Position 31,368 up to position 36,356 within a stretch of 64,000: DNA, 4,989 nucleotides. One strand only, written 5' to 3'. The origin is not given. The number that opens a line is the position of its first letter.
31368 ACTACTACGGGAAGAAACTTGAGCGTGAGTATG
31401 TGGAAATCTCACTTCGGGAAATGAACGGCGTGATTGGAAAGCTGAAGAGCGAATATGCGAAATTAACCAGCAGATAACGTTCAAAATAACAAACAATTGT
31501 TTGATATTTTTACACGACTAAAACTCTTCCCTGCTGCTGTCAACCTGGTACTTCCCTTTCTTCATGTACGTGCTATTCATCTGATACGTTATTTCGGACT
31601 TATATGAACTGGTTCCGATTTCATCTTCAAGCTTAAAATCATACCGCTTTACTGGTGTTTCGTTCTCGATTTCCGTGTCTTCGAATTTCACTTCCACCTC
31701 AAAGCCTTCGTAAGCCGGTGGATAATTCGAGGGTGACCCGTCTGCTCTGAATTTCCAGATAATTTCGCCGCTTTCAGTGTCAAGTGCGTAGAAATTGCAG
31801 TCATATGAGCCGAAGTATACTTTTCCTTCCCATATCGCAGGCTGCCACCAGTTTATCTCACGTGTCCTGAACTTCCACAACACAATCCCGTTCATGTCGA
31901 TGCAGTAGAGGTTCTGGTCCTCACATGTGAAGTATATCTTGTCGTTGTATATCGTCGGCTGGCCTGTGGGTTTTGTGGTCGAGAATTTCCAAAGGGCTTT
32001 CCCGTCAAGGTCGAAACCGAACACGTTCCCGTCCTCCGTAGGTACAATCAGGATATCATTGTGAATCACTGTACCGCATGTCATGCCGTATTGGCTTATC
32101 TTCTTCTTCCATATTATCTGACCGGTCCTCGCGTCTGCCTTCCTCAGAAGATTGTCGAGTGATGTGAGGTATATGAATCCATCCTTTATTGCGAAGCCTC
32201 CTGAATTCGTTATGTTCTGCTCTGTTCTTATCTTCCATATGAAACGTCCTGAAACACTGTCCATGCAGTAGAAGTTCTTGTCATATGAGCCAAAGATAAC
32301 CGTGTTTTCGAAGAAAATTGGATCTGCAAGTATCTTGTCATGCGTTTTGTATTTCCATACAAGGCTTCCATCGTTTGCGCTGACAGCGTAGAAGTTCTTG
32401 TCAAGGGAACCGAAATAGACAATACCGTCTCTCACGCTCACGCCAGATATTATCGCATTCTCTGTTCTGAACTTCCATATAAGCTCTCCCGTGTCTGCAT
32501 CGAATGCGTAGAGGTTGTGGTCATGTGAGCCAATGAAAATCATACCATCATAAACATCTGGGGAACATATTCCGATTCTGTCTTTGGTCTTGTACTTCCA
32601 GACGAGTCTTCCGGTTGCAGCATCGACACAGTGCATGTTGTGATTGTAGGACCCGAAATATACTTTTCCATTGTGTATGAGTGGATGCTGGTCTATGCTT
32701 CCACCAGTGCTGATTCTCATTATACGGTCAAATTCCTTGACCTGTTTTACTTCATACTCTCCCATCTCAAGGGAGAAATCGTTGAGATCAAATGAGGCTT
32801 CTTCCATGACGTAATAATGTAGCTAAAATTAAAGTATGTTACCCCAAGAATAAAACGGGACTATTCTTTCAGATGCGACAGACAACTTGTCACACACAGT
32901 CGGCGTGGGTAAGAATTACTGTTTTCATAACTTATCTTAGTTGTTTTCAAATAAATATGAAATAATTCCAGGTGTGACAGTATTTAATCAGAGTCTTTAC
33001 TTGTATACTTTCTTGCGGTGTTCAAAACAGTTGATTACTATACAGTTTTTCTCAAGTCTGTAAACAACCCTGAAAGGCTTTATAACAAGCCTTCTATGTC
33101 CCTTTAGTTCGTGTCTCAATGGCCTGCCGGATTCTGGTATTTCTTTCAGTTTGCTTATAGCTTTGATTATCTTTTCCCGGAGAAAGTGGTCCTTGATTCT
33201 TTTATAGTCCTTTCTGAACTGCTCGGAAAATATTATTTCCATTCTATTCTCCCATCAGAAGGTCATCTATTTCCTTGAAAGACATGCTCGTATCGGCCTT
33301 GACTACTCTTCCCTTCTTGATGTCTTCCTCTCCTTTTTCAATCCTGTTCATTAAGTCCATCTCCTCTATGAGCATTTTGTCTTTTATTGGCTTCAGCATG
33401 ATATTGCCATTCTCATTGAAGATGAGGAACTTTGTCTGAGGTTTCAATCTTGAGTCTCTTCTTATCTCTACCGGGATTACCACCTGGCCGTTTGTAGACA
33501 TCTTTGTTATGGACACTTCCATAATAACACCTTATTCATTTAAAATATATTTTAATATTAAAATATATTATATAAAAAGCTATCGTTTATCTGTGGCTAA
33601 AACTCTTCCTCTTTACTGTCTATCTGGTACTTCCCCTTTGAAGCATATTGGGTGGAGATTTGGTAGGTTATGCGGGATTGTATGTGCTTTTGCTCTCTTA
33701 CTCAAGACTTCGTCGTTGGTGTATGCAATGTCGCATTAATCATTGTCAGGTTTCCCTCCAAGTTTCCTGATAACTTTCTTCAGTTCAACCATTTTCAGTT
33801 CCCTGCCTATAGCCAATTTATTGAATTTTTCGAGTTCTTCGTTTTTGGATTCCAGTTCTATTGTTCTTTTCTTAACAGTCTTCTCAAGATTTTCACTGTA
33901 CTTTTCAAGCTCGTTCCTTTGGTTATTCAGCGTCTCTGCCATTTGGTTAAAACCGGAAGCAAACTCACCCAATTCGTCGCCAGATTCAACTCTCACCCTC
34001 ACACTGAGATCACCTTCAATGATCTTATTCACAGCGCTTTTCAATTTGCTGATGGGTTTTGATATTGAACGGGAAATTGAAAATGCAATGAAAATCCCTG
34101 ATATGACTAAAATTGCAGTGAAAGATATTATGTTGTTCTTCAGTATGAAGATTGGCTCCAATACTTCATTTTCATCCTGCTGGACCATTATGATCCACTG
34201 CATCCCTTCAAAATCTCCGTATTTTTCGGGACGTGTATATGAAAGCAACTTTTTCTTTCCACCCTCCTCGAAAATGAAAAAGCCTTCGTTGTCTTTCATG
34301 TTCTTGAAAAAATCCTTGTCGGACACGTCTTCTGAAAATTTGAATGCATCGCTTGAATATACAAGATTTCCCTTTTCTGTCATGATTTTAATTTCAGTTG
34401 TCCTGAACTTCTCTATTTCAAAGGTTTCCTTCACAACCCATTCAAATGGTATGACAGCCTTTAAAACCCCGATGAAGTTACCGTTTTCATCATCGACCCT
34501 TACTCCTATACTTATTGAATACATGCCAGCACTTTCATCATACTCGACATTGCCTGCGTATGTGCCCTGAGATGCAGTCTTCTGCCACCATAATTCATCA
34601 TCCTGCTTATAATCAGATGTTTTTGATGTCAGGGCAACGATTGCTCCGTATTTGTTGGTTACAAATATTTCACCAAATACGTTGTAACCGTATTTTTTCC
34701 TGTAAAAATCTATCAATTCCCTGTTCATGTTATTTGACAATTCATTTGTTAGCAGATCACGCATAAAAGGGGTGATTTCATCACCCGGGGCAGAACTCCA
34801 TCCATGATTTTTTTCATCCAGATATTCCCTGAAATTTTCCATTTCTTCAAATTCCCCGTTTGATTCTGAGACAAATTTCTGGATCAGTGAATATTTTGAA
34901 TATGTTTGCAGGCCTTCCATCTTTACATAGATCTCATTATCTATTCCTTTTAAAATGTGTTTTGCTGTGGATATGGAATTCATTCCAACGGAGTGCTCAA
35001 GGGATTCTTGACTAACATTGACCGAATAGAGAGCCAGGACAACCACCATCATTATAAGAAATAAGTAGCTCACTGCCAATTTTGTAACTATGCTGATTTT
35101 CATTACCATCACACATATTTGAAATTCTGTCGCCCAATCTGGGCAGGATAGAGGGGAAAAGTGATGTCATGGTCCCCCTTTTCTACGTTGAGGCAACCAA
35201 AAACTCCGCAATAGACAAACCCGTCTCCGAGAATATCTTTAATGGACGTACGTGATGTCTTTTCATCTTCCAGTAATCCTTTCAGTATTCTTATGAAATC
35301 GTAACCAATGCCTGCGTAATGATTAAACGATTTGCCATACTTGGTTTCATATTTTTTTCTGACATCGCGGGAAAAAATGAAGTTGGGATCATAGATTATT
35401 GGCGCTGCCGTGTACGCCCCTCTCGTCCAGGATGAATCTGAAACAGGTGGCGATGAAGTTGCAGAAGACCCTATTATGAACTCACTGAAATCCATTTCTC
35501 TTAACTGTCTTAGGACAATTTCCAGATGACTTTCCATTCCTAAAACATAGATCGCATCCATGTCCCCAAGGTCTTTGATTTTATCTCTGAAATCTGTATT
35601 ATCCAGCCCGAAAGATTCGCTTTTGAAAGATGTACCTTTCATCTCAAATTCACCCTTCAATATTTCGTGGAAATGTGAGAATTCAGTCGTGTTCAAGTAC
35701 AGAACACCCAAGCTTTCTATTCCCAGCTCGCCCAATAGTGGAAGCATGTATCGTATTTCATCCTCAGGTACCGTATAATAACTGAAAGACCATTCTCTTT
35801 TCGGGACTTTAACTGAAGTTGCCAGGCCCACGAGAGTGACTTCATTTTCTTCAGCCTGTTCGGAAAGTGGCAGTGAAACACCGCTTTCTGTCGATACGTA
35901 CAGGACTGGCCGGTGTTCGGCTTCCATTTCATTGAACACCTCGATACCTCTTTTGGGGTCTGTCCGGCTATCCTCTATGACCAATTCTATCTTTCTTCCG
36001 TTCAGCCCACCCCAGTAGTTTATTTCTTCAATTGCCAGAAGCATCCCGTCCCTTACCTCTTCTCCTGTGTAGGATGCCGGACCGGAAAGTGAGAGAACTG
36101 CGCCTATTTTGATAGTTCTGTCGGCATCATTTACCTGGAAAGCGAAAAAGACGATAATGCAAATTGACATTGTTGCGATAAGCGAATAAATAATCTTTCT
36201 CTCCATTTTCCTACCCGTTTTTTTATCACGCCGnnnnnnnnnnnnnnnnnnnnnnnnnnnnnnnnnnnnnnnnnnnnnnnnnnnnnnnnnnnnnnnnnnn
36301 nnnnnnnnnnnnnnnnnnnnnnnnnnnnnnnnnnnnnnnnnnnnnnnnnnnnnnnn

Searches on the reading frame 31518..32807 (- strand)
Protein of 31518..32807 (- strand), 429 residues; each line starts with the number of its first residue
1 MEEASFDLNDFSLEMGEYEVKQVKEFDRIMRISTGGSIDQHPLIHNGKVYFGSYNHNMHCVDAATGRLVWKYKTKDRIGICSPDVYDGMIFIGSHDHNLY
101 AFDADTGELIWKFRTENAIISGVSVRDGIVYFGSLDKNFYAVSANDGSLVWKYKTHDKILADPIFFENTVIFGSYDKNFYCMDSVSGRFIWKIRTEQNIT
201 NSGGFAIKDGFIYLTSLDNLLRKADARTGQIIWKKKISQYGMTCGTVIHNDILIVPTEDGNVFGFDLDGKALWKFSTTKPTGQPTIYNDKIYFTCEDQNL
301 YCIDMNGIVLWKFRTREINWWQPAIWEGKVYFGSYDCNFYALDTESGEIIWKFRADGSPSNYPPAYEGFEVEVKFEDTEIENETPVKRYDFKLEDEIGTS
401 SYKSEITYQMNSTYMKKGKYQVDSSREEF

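Call 72: search_protein_families(library=pfam, proteins=[window:31518-32807:-], max_evalue=0.000001)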
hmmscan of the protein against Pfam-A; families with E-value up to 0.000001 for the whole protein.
window:31518-32807:- (429 aa): 5 families
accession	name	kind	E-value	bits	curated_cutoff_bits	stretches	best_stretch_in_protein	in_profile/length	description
PF13570.13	Beta-prop_ACSF4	-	1e-74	252.4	133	2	87-317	19-255/329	Beta-alanine-activating enzyme, beta-propeller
PF13360.13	PQQ_2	-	2.8e-40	138.9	27.6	2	96-197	2-102/233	Outer membrane protein assembly factor BamB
PF01011.28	PQQ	-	6.7e-19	68.5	26.7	0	37-76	48-87/595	Glucose/ethanol/alcohol dehydrogenase, beta-propeller domain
PF25292.1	Beta-prop_CGLA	-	5e-13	49.6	26.8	0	90-150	47-109/316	Lambda-carrageenase beta-propeller domain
PF21022.2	Rap-GAP_dimer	-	9e-10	39.3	27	0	90-117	8-35/106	Rap/Ran-GAP protein dimerization domain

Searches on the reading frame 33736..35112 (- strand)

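Call 72: search_protein_families(library=pfam, proteins=[window:33736-35112:-], max_evalue=0.000001)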
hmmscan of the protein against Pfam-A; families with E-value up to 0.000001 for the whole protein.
window:33736-35112:- (458 aa): 2 families
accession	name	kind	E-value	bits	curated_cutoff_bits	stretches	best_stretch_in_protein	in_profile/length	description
PF00672.30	HAMP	-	1.5e-12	48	25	1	346-396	2-52/53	HAMP domain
PF02743.24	dCache_1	-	3.7e-10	40.2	45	1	117-292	42-227/240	Cache domain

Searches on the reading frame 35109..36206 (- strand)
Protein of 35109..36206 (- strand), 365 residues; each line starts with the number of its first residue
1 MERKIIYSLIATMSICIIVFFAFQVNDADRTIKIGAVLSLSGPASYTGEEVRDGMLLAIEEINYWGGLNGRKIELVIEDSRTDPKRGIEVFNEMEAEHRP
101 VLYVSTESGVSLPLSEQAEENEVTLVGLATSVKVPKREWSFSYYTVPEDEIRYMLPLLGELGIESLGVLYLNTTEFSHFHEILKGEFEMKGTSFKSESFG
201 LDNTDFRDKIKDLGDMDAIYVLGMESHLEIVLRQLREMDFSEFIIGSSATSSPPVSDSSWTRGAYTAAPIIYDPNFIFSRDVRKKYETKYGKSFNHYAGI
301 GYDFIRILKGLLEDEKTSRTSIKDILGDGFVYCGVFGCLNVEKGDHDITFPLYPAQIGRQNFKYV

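Call 72: search_protein_families(library=pfam, proteins=[window:35109-36206:-], max_evalue=0.000001)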
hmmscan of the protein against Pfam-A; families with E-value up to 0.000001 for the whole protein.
window:35109-36206:- (365 aa): 3 families
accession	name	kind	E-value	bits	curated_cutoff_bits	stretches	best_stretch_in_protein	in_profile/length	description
PF13458.12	Peripla_BP_6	-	3.4e-30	106.3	31.7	1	31-358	1-339/343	Periplasmic binding protein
PF13433.12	Peripla_BP_5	-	5.8e-10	39.3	27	1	32-86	1-55/363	Periplasmic binding protein domain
PF01094.35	ANF_receptor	-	1.6e-07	31.2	25.4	1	53-283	4-253/353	Receptor family ligand binding region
